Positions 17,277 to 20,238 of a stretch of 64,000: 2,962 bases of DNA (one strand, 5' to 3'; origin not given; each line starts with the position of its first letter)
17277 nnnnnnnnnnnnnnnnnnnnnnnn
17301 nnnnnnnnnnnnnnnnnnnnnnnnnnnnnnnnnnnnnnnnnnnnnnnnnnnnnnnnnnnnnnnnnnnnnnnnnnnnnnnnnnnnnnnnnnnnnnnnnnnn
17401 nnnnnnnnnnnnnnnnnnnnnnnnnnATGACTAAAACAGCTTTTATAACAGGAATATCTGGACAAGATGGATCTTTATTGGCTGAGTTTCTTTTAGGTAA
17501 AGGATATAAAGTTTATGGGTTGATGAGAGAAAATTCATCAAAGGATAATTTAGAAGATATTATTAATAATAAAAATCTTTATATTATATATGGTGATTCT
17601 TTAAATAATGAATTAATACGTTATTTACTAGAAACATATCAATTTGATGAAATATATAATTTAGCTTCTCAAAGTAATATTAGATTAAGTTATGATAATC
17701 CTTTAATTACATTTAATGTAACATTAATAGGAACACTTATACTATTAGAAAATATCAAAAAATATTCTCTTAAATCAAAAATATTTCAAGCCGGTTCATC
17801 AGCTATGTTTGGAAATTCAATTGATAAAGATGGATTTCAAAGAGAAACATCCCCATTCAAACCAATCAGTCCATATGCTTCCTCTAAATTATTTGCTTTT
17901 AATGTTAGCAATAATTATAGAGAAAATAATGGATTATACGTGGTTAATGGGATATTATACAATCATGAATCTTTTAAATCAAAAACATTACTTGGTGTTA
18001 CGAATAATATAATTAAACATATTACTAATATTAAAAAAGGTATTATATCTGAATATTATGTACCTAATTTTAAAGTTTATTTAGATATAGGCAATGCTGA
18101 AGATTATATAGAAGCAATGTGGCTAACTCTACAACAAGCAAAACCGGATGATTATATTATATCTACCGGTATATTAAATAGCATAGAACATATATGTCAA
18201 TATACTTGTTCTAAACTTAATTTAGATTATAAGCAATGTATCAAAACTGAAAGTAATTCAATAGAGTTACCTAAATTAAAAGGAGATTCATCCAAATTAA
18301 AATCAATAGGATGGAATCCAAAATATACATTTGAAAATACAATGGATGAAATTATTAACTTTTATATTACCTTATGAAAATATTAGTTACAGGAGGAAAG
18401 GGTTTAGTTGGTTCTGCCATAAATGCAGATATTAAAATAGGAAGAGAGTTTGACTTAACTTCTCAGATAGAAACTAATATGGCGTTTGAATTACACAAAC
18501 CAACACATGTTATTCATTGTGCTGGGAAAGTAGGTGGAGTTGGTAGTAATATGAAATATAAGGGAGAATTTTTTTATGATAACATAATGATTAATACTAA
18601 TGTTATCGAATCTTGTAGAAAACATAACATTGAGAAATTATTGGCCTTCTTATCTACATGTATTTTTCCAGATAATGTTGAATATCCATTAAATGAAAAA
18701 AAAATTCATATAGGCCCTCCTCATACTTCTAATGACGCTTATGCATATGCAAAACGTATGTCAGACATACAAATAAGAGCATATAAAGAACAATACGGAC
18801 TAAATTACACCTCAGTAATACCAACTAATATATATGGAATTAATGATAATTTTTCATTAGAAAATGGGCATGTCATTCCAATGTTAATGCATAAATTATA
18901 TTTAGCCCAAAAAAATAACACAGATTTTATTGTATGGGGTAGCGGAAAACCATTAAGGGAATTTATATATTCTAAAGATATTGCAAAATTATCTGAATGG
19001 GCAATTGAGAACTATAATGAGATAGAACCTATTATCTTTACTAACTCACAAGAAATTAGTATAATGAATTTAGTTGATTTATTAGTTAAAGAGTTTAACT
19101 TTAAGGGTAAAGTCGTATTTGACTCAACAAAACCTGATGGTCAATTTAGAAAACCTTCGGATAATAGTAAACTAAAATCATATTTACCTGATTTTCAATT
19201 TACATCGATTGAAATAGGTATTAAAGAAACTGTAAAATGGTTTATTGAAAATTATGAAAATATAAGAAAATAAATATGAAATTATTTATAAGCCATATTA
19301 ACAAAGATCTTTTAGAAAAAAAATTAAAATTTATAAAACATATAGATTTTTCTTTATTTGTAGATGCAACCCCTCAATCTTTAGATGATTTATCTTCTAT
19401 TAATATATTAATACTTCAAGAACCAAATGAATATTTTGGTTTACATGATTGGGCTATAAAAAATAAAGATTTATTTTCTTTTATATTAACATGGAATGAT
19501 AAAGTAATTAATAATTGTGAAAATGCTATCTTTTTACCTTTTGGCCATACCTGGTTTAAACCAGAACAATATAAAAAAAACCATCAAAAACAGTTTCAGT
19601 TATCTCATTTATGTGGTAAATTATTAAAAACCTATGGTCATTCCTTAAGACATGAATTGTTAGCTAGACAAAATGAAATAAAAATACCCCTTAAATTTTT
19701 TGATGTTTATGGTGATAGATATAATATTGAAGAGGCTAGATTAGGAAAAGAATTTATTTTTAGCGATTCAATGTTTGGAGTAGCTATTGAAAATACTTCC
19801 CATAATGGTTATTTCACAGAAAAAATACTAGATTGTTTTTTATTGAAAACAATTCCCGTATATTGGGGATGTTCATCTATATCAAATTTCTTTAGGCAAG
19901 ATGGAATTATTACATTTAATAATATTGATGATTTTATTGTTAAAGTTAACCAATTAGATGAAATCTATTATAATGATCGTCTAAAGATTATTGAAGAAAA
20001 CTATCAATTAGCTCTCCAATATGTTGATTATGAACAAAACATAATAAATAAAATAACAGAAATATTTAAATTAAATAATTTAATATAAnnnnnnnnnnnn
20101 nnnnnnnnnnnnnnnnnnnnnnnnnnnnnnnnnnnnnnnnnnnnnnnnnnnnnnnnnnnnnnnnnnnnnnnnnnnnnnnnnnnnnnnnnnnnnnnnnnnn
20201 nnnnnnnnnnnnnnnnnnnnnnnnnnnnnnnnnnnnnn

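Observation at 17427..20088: Contiguous GMD, Fcl-like and GT10 fucosyltransferase-like genes: a self-contained GDP-6-deoxyhexose synthesis-and-transfer unit.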

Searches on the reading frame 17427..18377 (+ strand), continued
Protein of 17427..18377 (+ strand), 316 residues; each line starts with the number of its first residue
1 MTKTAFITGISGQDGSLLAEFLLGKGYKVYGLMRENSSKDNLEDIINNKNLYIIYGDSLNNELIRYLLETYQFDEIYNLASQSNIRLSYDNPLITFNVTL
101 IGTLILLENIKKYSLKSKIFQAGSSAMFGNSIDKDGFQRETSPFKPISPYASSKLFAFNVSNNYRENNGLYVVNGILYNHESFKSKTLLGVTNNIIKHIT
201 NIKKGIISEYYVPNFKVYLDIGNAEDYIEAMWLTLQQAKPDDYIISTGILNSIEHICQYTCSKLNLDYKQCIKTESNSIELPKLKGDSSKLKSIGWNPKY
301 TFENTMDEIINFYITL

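Call 56: find_encoding_contigs(protein=P0223, flank=7000, max_places=1)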
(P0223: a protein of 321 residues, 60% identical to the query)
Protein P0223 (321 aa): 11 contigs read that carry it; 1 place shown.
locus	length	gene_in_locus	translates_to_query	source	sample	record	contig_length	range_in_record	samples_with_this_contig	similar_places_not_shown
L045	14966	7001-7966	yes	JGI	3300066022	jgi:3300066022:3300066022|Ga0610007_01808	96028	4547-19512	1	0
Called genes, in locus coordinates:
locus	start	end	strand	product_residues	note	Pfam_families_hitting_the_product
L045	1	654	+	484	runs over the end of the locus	-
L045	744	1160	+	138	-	PF00011:HSP20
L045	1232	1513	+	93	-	-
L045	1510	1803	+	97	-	PF00166:Cpn10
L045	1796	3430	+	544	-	PF00118:Cpn60_TCP1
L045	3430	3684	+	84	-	-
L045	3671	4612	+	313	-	PF05496:RuvB_N (weak), PF00931:NB-ARC (faint), PF01637:ATPase_2 (weak), PF13401:AAA_22 (faint), PF00004:AAA, PF13173:AAA_14 (weak), PF13177:DNA_pol3_delta2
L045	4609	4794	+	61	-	-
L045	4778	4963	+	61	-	-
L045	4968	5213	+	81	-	-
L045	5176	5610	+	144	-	-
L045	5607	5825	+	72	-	-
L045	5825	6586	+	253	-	PF05050:Methyltransf_21 (weak)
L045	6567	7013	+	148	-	-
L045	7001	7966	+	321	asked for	PF01370:Epimerase, PF16363:GDP_Man_Dehyd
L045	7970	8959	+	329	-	-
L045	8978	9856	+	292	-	-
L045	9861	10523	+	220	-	-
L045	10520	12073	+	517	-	PF02543:Carbam_trans_N, PF16861:Carbam_trans_C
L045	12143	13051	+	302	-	PF01041:DegT_DnrJ_EryC1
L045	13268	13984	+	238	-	PF04321:RmlD_sub_bind, PF01370:Epimerase, PF07993:NAD_binding_4 (weak)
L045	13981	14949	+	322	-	-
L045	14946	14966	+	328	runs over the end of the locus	-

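Call 57: find_encoding_contigs(protein=P0155, flank=7000, max_places=1)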
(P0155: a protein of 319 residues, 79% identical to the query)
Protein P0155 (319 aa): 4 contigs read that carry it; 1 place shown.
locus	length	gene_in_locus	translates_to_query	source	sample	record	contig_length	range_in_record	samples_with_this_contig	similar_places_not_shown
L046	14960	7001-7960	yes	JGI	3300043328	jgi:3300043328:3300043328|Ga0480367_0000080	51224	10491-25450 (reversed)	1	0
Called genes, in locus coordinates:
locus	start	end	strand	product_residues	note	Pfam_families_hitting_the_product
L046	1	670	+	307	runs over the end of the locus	PF05496:RuvB_N (weak), PF13173:AAA_14 (weak), PF00004:AAA, PF13401:AAA_22 (faint), PF13177:DNA_pol3_delta2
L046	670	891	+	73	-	-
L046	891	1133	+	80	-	-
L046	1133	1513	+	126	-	-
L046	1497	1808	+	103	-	-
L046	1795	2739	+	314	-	PF12705:PDDEXK_1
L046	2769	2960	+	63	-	-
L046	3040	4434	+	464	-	PF00534:Glycos_transf_1, PF13692:Glyco_trans_1_4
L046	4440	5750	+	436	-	PF00534:Glycos_transf_1 (weak)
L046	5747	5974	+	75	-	-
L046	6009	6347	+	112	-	-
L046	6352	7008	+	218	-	PF00535:Glycos_transf_2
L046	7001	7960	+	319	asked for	PF01370:Epimerase, PF16363:GDP_Man_Dehyd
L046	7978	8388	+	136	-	PF01467:CTP_transf_like (weak)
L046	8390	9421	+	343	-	PF01073:3Beta_HSD (faint), PF01370:Epimerase, PF16363:GDP_Man_Dehyd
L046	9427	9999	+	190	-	-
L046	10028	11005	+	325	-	PF01370:Epimerase, PF04321:RmlD_sub_bind, PF16363:GDP_Man_Dehyd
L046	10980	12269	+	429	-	PF13489:Methyltransf_23, PF08484:Methyltransf_14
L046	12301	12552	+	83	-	PF14063:DUF4254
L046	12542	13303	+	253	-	-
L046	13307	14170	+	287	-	-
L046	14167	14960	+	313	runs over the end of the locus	-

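Call 58: find_encoding_contigs(protein=P0227, flank=7000, max_places=1)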
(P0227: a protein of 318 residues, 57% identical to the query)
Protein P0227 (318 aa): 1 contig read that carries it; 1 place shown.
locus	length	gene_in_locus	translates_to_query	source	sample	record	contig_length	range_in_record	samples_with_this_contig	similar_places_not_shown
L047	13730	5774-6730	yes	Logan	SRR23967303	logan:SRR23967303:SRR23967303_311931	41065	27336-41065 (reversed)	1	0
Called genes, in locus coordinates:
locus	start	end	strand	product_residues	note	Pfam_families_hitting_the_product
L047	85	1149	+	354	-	PF13385:Laminin_G_3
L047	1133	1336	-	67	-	-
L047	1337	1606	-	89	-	-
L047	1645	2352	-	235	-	PF01183:Glyco_hydro_25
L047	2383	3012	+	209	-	PF05050:Methyltransf_21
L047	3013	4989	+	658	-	PF00534:Glycos_transf_1 (weak), PF05050:Methyltransf_21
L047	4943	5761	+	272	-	-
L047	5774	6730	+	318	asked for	PF01370:Epimerase, PF16363:GDP_Man_Dehyd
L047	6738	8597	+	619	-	PF00535:Glycos_transf_2, PF13641:Glyco_tranf_2_3 (weak)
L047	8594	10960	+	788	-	PF01075:Glyco_transf_9 (weak)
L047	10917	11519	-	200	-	-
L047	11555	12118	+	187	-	PF00625:Guanylate_kin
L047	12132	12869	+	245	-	-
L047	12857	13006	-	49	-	-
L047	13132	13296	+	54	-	-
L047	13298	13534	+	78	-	-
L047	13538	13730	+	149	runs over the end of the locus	PF00383:dCMP_cyt_deam_1, PF14437:MafB19-deam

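Call 59: find_related_loci(query=window:17427-18377:+, collection=metagenome_contigs, flank=7000)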
Query window:17427-18377:+ (316 aa) in metagenome_contigs; peptide patterns used: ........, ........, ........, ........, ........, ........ (x = any residue, [..] = any of these).
408 stretches matched a pattern; 110 encode a relative of the query (tblastn E <= 1e-3); the best 80 are kept; 80 distinct loci.
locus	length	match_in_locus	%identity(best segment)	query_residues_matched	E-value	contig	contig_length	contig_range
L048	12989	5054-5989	69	2-313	1e-140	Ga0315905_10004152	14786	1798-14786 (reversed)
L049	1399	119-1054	62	3-313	2e-134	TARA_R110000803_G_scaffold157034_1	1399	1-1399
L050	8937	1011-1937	62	5-313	3e-123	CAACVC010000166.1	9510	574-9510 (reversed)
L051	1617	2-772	72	57-313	4e-129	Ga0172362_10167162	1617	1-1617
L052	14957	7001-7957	50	1-314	2e-98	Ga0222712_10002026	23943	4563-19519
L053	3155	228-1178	50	3-314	1e-99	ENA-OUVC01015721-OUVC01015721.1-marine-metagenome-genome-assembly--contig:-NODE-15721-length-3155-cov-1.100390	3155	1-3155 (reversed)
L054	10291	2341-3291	50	3-313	3e-97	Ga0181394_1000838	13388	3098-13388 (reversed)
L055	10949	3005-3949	47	3-313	9e-97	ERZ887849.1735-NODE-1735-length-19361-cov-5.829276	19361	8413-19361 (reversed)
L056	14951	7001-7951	50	3-313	7e-97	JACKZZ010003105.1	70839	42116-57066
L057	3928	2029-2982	49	1-313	9e-97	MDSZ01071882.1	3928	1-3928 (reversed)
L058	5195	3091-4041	49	3-314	5e-94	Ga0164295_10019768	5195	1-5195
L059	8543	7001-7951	48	3-313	5e-94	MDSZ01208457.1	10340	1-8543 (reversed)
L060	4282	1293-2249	48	1-313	3e-92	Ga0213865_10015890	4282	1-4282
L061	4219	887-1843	48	1-313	3e-92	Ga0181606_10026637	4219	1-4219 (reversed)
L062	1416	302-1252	47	3-314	2e-98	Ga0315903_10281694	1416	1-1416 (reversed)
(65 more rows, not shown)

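Call 67: search_dna_similar(query=window:17427-18377:+, collection=phages, mode=protein, max_rows=25, max_evalue=1e-40)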
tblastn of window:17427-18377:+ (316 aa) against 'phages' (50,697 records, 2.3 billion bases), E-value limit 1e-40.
Records with a match: 82; places in all: 82; records where one place covers at least 80% of the query: 82.
Best place of each record, by identity: <60% 82.
By first word of the organism name: Synechococcus 57; Bacteriophage 9; uncultured 4; Prochlorococcus 4; Sulfolobales 3; Sulfolobus 2; Marine 2; Mycobacterium 1.
By host as written in the record: - 62; Synechococcus sp. 5; Sulfolobales 3; Synechococcus sp. WH 7803 3; Synechococcus sp. KCZYC6 2; Sulfolobus sp. 2; Synechococcus sp. WH7803 2; Prochlorococcus sp. NATL1A 2; and 1 more.
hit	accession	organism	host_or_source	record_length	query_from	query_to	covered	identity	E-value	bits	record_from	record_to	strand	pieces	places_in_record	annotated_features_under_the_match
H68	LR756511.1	uncultured phage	metagenomic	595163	3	314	99%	41.3%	4e-70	241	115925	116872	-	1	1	record has no annotation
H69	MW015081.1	Synechococcus phage S-SRM01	Synechococcus sp. KCZYC6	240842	3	309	97%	38.0%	1e-53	194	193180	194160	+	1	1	GDP-D-mannose 4,6-dehydratase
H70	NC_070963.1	Synechococcus phage S-SRM01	Synechococcus sp. KCZYC6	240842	3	309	97%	38.0%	1e-53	194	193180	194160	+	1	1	nucleotide-sugar epimerase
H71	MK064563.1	Sulfolobales Beppu filamentous virus 2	Sulfolobales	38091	3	302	95%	38.3%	5e-52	189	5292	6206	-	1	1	putative GDP-mannose 4,6-dehydratase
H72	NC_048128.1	Sulfolobales Beppu filamentous virus 2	Sulfolobales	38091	3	302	95%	38.3%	5e-52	189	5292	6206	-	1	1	nucleotide-sugar epimerase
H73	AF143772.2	Mycobacterium avium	-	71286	3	296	93%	39.0%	1e-58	208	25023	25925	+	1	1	mdhtA: mdhtA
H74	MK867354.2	Synechococcus phage S-SCSM1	Synechococcus sp. WH 7803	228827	3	309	97%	36.6%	4e-56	201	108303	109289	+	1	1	GDP-mannose 4,6-dehydratase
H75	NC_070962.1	Synechococcus phage S-SCSM1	Synechococcus sp. WH 7803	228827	3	309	97%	36.6%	4e-56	201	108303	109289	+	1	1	nucleotide-sugar epimerase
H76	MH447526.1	Sulfolobus filamentous virus 1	Sulfolobus sp.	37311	5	312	97%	36.4%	1e-48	179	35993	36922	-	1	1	putative GDP-mannose 4,6-dehydratase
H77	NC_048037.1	Sulfolobus filamentous virus 1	Sulfolobus sp.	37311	5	312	97%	36.4%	1e-48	179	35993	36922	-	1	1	nucleotide-sugar epimerase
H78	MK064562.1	Sulfolobales Beppu filamentous phage 1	Sulfolobales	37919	5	312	97%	36.4%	4e-48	178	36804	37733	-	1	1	putative GDP-mannose 4,6-dehydratase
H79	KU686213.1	Synechococcus phage S-CAM7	Synechococcus sp.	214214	1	310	98%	36.1%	3e-55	199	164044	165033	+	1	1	GDP-mannose 4,6-dehydratase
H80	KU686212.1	Synechococcus phage S-CAM7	Synechococcus sp.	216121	1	310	98%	36.1%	3e-55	199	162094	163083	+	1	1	GDP-mannose 4,6-dehydratase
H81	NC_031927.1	Synechococcus phage S-CAM7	Synechococcus sp.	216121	1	310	98%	36.1%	3e-55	199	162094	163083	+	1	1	nucleotide-sugar epimerase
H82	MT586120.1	Synechococcus phage S-CAM7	Synechococcus sp. WH 7803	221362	1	310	98%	36.1%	3e-55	199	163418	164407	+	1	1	hypothetical protein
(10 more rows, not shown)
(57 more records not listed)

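Call 86: list_cluster_members(proteins=[P0125, P0132, P0182, P0216, P0229, P0018, P0027, P0091, P0097, P0249])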
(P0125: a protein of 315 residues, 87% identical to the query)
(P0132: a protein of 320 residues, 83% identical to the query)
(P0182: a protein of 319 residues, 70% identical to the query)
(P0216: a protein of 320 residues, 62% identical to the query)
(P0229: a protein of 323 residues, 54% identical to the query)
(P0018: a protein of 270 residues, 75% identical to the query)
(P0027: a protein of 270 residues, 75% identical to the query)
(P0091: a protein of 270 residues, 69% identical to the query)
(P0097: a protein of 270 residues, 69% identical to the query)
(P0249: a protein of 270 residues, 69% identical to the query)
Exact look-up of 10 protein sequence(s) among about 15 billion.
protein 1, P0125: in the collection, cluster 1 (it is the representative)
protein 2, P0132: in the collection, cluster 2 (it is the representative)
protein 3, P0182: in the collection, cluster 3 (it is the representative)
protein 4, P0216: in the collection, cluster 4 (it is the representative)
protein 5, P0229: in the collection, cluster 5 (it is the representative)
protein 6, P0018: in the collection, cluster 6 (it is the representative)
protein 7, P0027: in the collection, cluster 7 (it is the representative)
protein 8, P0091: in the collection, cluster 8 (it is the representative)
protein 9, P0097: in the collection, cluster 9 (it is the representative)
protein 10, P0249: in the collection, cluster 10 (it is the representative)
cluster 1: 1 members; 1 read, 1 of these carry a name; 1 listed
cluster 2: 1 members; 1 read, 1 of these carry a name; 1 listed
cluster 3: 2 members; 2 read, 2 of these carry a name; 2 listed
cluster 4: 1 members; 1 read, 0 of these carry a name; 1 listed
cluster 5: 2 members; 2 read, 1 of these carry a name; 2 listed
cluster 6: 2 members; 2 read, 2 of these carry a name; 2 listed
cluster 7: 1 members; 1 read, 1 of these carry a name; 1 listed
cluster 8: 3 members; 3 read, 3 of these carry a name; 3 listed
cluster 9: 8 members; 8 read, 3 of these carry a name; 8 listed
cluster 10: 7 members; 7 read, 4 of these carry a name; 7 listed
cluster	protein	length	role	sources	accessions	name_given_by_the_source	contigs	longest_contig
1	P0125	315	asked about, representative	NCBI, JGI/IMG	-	GDPmannose 4,6-dehydratase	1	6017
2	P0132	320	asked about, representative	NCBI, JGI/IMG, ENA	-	GDPmannose 4,6-dehydratase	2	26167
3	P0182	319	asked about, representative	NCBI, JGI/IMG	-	GDPmannose 4,6-dehydratase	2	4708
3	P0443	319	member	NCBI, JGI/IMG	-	GDPmannose 4,6-dehydratase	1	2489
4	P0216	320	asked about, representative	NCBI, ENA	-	-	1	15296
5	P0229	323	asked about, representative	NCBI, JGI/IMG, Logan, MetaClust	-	GDPmannose 4,6-dehydratase | \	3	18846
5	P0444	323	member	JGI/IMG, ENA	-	-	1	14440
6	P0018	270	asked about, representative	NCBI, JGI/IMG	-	hypothetical protein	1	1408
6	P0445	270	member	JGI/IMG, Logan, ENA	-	hypothetical protein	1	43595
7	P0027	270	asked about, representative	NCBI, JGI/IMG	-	hypothetical protein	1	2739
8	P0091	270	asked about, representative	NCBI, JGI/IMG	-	hypothetical protein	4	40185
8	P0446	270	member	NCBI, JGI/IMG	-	hypothetical protein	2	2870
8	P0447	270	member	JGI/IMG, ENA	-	hypothetical protein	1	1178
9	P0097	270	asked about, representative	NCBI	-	-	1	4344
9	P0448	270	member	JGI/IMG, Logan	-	hypothetical protein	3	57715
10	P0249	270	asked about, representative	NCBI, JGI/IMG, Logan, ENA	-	hypothetical protein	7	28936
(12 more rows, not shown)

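Call 104: search_solved_structures(query=window:17427-18377:+, max_evalue=0.001, show_alignments=0)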
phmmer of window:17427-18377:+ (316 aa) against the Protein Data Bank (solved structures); distinct sequences matched with E-value up to 0.001: 81 (the best 60 are shown).
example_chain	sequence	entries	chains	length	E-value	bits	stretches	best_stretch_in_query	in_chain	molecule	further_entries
1n7g_A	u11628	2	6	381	3.4e-61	210.4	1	3-308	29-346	GDP-D-mannose-4,6-dehydratase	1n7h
1db3_A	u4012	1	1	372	2.7e-57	197.6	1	3-266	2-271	GDP-MANNOSE 4,6-DEHYDRATASE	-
5uzh_A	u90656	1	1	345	3.9e-56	193.8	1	3-258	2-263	NafoA.00085.b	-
1rpn_A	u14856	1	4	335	5e-54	186.9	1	1-310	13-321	GDP-mannose 4,6-dehydratase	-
7kf3_A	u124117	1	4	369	1.2e-52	182.4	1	1-261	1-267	GDP-mannose 4,6-dehydratase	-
6gpj_A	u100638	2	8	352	4.9e-52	180.4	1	2-258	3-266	GDP-mannose 4,6 dehydratase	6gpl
6gpk_A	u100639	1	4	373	6.2e-52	180.1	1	2-258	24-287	GDP-mannose 4,6 dehydratase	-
1t2a_A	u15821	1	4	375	6.5e-52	180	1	2-258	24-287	GDP-mannose 4,6 dehydratase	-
2z1m_A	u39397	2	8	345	8.7e-52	179.6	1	3-259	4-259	GDP-D-mannose dehydratase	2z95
5in4_A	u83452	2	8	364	9.2e-52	179.5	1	4-258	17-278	GDP-mannose 4,6 dehydratase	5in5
6q94_B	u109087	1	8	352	1.7e-51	178.6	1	2-258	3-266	GDP-mannose 4,6 dehydratase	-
2pk3_A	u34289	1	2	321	1.5e-26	96.7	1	4-313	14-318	GDP-6-deoxy-D-lyxo-4-hexulose reductase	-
6bi4_A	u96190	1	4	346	1.1e-18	70.9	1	6-171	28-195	dTDP-glucose 4,6-dehydratase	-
7us5_A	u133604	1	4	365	4.5e-18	68.9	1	1-169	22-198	GDP-D-GLYCERO-D-MANNO-HEPTOSE 4,6-DEHYDRATASE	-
6bwl_A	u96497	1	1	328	2.1e-15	60.1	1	6-305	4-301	Pal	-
6vo6_A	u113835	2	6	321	4e-10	42.7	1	1-157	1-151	Putative sugar-nucleotide epimerase/dehydratease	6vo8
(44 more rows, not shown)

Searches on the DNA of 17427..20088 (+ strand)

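Call 6: search_dna_similar(query=window:17427-20088:+, collection=phages, mode=distant, max_rows=20)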
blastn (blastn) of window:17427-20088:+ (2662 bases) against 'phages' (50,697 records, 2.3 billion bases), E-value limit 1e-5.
Records with a match: 7; places in all: 8; records where one place covers at least 80% of the query: 0.
Best place of each record, by identity: 60-80% 7.
By first word of the organism name: Prochlorococcus 4; uncultured 2; Marine 1.
By host as written in the record: - 4; Prochlorococcus sp. NATL1A 2; Prochlorococcus marinus NATL2A 1.
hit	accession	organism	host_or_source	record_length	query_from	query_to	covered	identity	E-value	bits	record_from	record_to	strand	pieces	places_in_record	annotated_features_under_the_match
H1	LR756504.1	uncultured phage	metagenomic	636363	1086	1328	9%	66.3%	2e-8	69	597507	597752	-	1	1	record has no annotation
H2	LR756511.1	uncultured phage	metagenomic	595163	1142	1358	8%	66.5%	3e-6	62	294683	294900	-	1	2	record has no annotation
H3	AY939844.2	Prochlorococcus phage P-SSM2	Prochlorococcus sp. NATL1A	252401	7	92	3%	79.1%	1e-10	75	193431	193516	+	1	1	GDP-D-mannose dehydratase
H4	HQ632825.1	Prochlorococcus phage P-SSM5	Prochlorococcus marinus NATL2A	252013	7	92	3%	79.1%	1e-10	75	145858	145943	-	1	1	GDP-mannose 4,6-dehydratase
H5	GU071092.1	Prochlorococcus phage P-SSM2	-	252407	7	92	3%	79.1%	1e-10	75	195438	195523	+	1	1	GDP-mannose 4,6-dehydratase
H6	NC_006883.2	Prochlorococcus phage P-SSM2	Prochlorococcus sp. NATL1A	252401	7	92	3%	79.1%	1e-10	75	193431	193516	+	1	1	nucleotide-sugar epimerase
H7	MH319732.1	Marine virus AG-345-E02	single cell amplified by WGA-X; seawater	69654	7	92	3%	77.9%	6e-9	71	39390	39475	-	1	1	record has no annotation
